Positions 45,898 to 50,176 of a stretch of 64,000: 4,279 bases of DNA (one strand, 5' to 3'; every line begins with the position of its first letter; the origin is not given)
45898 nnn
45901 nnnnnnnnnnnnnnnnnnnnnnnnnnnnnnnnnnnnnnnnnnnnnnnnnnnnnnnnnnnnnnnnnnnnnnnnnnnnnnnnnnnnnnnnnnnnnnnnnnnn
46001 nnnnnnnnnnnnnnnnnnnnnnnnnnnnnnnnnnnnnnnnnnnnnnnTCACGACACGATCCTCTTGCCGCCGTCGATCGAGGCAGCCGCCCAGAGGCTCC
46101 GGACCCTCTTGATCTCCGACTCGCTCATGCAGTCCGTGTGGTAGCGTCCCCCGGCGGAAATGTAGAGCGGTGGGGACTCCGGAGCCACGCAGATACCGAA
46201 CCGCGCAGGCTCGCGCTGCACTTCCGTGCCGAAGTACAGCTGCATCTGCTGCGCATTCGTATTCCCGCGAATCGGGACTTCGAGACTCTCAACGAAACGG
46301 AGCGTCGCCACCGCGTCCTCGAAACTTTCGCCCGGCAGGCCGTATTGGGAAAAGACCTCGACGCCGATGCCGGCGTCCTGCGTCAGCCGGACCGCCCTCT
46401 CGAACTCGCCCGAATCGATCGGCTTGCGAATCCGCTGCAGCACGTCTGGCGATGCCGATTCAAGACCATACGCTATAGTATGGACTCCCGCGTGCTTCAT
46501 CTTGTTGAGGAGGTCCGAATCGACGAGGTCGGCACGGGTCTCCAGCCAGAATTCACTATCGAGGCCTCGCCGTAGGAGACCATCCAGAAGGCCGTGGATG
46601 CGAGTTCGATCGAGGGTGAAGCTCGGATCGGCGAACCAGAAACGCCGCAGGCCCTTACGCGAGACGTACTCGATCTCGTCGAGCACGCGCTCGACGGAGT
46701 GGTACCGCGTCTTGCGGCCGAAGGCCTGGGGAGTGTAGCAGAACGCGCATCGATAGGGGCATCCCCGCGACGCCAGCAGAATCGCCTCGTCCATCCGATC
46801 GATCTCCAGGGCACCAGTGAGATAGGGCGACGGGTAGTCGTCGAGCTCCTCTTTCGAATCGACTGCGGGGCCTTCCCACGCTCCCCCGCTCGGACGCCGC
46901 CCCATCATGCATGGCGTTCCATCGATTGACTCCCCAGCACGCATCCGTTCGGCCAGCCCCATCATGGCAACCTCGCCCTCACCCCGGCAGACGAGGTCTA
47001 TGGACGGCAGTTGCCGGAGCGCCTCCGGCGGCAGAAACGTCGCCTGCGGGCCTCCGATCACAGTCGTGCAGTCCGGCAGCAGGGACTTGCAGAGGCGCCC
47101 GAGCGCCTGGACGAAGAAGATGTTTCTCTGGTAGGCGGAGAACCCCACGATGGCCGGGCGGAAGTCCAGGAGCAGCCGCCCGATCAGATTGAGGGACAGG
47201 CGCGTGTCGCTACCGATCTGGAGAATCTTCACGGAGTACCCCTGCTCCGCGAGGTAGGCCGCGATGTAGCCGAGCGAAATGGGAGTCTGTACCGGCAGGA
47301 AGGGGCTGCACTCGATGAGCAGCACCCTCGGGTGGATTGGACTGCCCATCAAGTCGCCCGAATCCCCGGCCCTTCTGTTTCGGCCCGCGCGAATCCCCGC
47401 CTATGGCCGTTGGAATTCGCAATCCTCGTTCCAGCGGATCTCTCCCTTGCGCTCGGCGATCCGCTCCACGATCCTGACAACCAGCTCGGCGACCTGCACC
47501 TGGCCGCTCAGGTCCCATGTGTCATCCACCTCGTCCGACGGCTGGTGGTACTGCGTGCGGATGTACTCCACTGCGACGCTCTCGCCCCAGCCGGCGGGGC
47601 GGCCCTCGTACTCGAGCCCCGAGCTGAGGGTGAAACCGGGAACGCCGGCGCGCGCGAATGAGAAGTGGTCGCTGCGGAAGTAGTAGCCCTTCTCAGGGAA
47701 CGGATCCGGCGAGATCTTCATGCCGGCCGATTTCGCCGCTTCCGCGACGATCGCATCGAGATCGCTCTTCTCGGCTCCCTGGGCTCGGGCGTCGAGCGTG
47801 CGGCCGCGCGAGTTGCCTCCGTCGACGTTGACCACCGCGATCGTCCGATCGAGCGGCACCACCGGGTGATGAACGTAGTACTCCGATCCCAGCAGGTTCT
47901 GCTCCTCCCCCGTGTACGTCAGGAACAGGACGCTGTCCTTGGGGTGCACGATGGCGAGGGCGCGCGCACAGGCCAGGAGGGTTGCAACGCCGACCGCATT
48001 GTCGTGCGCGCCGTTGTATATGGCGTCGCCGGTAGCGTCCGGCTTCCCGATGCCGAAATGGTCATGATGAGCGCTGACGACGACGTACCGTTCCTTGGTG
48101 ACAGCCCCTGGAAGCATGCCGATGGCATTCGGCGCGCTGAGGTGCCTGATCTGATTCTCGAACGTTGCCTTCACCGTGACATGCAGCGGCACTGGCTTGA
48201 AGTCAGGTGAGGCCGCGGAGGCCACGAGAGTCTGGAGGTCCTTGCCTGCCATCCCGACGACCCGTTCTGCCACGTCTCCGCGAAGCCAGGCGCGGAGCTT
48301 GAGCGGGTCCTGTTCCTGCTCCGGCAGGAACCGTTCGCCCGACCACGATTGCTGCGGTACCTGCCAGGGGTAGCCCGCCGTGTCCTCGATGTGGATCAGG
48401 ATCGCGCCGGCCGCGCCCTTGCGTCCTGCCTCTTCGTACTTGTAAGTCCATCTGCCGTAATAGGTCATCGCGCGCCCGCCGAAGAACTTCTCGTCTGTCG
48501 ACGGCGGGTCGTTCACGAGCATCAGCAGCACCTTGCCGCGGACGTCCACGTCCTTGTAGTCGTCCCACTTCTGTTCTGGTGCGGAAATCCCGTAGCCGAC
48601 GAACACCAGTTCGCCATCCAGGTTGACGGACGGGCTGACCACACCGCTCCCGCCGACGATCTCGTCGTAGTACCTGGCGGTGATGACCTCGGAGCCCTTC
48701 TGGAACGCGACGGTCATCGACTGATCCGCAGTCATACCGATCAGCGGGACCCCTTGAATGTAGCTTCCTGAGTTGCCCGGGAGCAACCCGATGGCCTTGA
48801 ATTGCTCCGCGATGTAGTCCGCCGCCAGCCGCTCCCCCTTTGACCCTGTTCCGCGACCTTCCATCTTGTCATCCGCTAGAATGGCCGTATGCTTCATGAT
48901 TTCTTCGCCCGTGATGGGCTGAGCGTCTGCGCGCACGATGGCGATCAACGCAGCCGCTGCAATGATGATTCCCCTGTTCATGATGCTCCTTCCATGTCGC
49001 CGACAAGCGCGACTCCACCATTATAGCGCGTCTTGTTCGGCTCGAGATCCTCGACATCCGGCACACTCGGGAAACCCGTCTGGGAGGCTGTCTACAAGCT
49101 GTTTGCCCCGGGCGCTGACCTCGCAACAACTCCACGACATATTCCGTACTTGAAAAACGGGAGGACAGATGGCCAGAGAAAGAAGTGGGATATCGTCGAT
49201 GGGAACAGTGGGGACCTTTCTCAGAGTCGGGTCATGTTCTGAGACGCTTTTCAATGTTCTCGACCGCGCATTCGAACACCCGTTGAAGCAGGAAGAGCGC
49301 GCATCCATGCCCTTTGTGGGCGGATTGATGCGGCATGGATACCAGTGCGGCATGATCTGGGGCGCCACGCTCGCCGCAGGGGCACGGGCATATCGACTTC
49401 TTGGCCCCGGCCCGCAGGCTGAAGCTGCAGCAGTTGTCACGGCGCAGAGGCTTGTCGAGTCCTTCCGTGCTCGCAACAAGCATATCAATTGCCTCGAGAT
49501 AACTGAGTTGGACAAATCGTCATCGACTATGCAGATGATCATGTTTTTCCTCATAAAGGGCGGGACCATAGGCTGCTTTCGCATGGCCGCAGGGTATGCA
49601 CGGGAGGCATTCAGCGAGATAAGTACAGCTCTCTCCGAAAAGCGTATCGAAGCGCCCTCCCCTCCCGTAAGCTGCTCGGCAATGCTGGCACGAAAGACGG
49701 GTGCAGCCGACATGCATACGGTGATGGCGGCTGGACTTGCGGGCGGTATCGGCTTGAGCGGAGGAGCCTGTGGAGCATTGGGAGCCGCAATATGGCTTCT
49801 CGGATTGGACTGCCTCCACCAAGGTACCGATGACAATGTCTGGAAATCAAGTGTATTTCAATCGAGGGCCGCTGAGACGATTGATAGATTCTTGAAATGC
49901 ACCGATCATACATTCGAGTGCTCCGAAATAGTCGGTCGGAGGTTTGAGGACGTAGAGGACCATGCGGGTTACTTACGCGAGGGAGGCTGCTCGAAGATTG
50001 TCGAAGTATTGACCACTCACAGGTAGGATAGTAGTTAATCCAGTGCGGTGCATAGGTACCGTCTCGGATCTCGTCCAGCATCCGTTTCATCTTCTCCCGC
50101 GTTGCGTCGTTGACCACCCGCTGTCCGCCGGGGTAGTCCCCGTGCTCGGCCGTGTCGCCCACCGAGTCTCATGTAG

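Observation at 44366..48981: Minus-strand trio: secreted M28 peptidase, then B12-binding radical SAM, then a TPR protein with novel N-domain (overlapping stop/start)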

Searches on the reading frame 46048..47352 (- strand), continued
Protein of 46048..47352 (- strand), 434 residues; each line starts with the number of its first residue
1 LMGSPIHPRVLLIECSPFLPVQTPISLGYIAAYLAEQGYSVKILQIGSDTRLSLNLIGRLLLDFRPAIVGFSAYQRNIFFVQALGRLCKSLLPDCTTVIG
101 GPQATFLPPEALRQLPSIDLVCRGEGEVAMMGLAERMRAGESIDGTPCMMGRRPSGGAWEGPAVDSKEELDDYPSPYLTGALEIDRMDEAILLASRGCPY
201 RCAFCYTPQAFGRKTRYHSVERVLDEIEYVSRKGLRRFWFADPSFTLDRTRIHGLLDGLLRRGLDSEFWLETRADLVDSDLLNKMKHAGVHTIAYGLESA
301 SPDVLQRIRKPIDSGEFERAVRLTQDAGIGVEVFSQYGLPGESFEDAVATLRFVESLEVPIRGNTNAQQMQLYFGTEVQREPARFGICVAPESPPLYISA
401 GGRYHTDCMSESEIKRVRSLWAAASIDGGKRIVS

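Call 54: find_encoding_contigs(protein=P0063, flank=10000, max_places=1)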
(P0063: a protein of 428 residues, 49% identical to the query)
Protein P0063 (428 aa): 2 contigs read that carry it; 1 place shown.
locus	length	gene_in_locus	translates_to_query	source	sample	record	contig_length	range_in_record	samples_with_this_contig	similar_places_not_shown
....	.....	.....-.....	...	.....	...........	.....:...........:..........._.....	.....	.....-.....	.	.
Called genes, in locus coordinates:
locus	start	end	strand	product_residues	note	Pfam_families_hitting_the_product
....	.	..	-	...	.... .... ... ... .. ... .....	-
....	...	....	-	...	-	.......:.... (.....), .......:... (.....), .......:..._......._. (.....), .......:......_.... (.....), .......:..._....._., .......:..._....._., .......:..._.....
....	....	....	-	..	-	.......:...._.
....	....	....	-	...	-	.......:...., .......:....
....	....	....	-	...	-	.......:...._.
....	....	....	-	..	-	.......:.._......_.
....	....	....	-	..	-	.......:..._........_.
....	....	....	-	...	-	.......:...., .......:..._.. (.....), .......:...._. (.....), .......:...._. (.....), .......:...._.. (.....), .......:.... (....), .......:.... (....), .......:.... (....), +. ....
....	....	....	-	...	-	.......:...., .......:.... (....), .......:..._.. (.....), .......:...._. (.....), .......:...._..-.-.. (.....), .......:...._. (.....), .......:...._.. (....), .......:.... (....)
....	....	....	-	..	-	-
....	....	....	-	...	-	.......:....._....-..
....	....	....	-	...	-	-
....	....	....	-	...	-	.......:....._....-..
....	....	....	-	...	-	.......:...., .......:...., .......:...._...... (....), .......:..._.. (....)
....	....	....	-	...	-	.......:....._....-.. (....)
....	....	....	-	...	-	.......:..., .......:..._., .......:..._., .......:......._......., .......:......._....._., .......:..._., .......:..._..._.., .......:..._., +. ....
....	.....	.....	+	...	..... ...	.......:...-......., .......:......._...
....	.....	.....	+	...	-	-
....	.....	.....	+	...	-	-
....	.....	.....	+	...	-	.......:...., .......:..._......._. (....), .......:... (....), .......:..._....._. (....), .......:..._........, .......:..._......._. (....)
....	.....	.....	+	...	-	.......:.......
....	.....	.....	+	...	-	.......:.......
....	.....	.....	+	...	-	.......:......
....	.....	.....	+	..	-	-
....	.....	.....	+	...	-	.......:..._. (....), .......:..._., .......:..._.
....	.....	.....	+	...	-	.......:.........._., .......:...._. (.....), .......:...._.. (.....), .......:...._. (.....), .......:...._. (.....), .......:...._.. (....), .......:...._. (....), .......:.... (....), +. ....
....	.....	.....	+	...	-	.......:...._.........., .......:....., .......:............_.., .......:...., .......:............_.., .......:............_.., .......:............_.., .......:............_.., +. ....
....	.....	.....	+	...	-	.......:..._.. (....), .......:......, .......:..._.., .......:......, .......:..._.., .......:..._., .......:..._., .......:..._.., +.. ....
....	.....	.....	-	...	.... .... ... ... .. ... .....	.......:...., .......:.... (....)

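Call 83: search_protein_families(library=pfam, proteins=[L030:5862-7097:-, L066:845-1939:-, L034:1843-2802:+, L065:680-2248:-, L074:3669-5237:-, L074:5230-5730:-, L074:9110-10579:+, L054:231-1436:-, L054:4720-5502:-], max_evalue=0.0001)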
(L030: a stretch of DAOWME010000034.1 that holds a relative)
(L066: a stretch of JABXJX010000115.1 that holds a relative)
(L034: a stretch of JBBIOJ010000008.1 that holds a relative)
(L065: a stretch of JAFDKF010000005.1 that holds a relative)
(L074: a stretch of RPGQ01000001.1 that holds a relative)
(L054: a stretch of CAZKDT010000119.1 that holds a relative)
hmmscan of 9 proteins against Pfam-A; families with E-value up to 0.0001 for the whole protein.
L030:5862-7097:- (412 aa): 3 families
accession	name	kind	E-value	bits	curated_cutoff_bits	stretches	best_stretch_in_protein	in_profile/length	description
PF22691.2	Thiolase_C_1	-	9.6e-37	126.3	28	1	269-397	11-133/144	Thiolase C-terminal domain-like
PF00108.29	Thiolase_N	-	5.8e-13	49.3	26.4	1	16-240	1-259/260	Thiolase, N-terminal domain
PF02803.24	Thiolase_C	-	1.2e-11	44.8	27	1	280-376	25-101/123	Thiolase, C-terminal domain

L066:845-1939:- (365 aa): 2 families
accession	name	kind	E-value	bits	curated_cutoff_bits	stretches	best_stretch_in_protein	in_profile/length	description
PF07085.17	DRTGG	-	2.5e-29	101.6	25.2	1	223-328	1-104/105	DRTGG domain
PF13500.12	AAA_26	-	7.4e-13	49.2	27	1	14-217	3-195/198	AAA domain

L034:1843-2802:+ (320 aa): 2 families
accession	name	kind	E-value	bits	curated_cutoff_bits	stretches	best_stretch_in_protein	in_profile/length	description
PF00005.33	ABC_tran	-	2.6e-31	109.5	25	1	38-181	2-137/137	ABC transporter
PF13304.12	AAA_21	-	2.2e-09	38.2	27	1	136-210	221-298/304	AAA domain, putative AbiEii toxin, Type IV TA system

L065:680-2248:- (523 aa): 1 family
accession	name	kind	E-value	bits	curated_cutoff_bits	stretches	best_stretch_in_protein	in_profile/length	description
PF02646.22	RmuC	-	5.2e-99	331.5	26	1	199-487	2-288/291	RmuC family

L074:3669-5237:- (522 aa): 1 family
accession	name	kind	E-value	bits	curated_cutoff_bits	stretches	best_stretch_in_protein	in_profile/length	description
PF01471.23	PG_binding_1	-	1.6e-16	60.7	23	2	298-356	2-57/57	Putative peptidoglycan binding domain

L074:5230-5730:- (166 aa): 0 families

L074:9110-10579:+ (489 aa): 2 families
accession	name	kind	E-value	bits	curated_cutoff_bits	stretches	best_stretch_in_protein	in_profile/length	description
PF00883.26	Peptidase_M17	-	2.6e-120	401.8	25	1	177-482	2-309/310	Cytosol aminopeptidase family, catalytic domain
PF02789.23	Peptidase_M17_N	-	7e-19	68.5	23.4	1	35-141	23-129/129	Cytosol aminopeptidase family, N-terminal domain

L054:231-1436:- (401 aa): 2 families
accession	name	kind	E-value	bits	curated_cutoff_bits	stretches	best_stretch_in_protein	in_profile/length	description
PF01170.24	UPF0020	-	2e-38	132.5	22.3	1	185-370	1-172/197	RMKL-like, methyltransferase domain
PF22020.1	RlmL_1st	-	1.5e-12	47.7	27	1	25-81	2-55/55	RlmL ferredoxin-like domain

L054:4720-5502:- (260 aa): 1 family
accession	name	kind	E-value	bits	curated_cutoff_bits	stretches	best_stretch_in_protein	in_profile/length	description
PF09674.15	DUF2400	-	7.8e-74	248.9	25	1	26-249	1-224/225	Protein of unknown function (DUF2400)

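Call 88: list_cluster_members(proteins=[P0113, P0001, P0121])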
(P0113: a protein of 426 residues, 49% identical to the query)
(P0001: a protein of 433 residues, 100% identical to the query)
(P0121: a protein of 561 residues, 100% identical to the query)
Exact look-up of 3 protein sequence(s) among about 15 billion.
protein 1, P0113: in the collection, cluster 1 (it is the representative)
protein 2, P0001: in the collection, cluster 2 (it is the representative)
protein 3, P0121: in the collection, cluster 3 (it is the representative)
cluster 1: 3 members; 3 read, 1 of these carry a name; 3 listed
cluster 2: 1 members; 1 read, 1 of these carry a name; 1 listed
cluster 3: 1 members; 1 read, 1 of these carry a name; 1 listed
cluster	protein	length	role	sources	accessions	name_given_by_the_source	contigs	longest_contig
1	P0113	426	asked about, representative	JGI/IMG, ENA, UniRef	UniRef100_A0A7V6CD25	B12-binding domain-containing radical SAM protein n=1 Tax=Thermodesulfobacterium ...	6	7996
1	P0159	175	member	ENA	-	-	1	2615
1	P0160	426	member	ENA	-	-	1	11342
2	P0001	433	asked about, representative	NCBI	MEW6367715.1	MAG: radical SAM protein [Acidobacteriota bacterium]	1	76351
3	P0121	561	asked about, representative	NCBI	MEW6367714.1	MAG: tetratricopeptide repeat protein [Acidobacteriota bacterium]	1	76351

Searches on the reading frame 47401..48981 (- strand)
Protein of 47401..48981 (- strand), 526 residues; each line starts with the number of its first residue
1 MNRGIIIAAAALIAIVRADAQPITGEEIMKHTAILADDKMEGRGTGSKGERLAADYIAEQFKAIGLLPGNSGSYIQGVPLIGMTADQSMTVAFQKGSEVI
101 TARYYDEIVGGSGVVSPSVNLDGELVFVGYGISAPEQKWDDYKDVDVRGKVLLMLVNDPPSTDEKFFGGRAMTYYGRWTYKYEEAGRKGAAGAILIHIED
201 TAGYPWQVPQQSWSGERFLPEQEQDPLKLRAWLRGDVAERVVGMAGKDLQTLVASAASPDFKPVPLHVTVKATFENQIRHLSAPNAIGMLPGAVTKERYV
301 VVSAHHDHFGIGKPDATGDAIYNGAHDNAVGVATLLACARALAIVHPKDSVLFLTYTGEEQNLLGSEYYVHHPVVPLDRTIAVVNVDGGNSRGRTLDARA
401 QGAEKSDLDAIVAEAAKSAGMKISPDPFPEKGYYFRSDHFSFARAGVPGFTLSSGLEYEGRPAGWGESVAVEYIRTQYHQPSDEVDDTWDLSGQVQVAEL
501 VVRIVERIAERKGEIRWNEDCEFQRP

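Call 3: search_protein_families(library=pfam, proteins=[window:47401-48981:-], max_evalue=0.01)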
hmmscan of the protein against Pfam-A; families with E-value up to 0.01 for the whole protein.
window:47401-48981:- (526 aa): 2 families
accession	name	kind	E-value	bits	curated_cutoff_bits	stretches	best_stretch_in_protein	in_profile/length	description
PF04389.22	Peptidase_M28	-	1.2e-43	149.5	21.3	1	285-496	1-184/193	Peptidase family M28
PF02225.27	PA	-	0.00071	20.1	23.9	1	123-200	3-61/95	PA domain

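Call 4: search_protein_families(library=ncbifam, proteins=[window:47401-48981:-], max_evalue=0.01)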
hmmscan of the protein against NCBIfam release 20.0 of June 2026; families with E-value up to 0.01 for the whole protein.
window:47401-48981:- (526 aa): 2 families
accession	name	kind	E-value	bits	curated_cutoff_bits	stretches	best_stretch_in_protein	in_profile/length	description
NF007568.0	PRK10199.1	equivalog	7.5e-08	32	298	1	317-372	133-188/346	aminopeptidase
NF045908.1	AminopepLapALeg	equivalog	0.0004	19.3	600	1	312-384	210-284/396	aminopeptidase LapA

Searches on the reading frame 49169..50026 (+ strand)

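Call 3: search_protein_families(library=pfam, proteins=[window:49169-50026:+], max_evalue=0.01)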
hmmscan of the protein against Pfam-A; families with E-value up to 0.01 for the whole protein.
window:49169-50026:+ (285 aa): 1 family
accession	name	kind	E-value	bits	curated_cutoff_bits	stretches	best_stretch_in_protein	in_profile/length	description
PF09719.15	C_GCAxxG_C_C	-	2.1e-21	76.6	27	2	23-115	3-89/118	Putative redox-active protein (C_GCAxxG_C_C)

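Call 4: search_protein_families(library=ncbifam, proteins=[window:49169-50026:+], max_evalue=0.01)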
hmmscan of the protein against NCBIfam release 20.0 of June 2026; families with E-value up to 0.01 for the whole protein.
window:49169-50026:+ (285 aa): 3 families
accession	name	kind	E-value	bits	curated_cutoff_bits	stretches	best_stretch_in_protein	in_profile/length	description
TIGR01909.1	C_GCAxxG_C_C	subfamily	6.2e-14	52.1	47.4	2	22-119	2-98/120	C-GCAxxG-C-C family (seleno)protein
NF045669.1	DVU1555_fam_CGA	exception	3.5e-11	43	103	1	186-284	38-139/140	DVU_1555 family C-GCAxxG-C-C protein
NF045501.1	HUGP_GUXX-star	exception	1.8e-07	30.9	325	1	23-118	24-123/236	HUGP/GUXX-star fusion selenoprotein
